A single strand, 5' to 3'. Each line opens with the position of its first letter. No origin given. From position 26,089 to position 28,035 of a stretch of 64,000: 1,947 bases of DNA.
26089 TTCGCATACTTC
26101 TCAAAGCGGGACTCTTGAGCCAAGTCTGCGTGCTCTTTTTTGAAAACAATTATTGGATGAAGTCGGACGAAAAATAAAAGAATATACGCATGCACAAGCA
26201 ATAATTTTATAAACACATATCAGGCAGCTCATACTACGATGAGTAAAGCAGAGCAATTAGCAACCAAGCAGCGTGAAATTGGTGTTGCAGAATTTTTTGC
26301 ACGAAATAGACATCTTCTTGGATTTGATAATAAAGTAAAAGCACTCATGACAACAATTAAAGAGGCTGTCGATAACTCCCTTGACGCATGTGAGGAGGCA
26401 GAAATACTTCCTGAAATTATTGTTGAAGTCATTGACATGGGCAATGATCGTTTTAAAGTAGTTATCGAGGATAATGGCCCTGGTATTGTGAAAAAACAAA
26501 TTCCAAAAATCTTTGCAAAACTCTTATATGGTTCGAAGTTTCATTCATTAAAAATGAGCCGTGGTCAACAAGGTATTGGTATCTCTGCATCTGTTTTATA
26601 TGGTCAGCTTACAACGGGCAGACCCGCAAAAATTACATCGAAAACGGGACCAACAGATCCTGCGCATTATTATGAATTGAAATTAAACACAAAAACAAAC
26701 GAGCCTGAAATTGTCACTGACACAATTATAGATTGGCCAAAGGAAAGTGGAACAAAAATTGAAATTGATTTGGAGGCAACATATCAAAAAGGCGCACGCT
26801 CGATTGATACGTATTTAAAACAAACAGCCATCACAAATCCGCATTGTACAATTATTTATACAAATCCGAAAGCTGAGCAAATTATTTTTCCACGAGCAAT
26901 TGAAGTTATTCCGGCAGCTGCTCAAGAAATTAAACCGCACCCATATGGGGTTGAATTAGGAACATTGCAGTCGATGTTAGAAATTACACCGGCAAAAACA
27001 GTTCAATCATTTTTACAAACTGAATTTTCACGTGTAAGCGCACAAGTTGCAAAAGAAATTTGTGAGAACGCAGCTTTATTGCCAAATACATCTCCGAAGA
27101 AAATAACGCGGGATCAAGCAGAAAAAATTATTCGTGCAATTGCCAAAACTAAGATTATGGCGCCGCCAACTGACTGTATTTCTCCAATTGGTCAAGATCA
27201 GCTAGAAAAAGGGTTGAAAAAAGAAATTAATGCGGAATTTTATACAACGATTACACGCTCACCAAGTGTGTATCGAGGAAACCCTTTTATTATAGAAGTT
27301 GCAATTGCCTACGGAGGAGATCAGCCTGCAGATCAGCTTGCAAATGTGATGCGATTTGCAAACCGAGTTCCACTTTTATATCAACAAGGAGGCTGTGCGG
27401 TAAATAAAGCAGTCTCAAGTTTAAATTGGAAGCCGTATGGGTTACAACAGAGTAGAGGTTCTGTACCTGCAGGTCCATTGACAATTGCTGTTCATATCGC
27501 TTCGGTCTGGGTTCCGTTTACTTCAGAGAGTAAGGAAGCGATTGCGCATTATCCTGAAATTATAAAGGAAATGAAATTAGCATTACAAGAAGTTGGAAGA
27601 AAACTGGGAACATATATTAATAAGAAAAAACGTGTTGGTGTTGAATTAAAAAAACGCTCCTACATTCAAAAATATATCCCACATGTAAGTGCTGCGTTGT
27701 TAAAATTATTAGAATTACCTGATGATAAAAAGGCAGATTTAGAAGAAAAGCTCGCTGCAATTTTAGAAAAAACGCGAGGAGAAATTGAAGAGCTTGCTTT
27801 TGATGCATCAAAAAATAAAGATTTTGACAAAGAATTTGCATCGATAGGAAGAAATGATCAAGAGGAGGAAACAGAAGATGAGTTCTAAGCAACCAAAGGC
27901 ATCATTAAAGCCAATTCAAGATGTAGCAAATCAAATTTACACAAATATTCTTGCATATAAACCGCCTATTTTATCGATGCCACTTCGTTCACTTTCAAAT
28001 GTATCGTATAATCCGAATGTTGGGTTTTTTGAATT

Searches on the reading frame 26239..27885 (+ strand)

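Call 70: search_protein_families(library=pfam, proteins=[window:26239-27885:+], max_evalue=0.00001)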
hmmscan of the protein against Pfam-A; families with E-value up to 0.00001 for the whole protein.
window:26239-27885:+ (549 aa): 3 families
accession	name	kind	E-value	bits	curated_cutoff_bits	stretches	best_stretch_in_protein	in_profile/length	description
PF09239.17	Topo-VIb_trans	-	1.5e-63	213.7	24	1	309-466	1-153/159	Topoisomerase VI B subunit, transducer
PF02518.31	HATPase_c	-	2.6e-09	37.9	26.4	1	33-118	3-80/111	Histidine kinase-, DNA gyrase B-, and HSP90-like ATPase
PF13589.12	HATPase_c_3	-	2e-08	34.8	25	1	38-169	5-125/137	Histidine kinase-, DNA gyrase B-, and HSP90-like ATPase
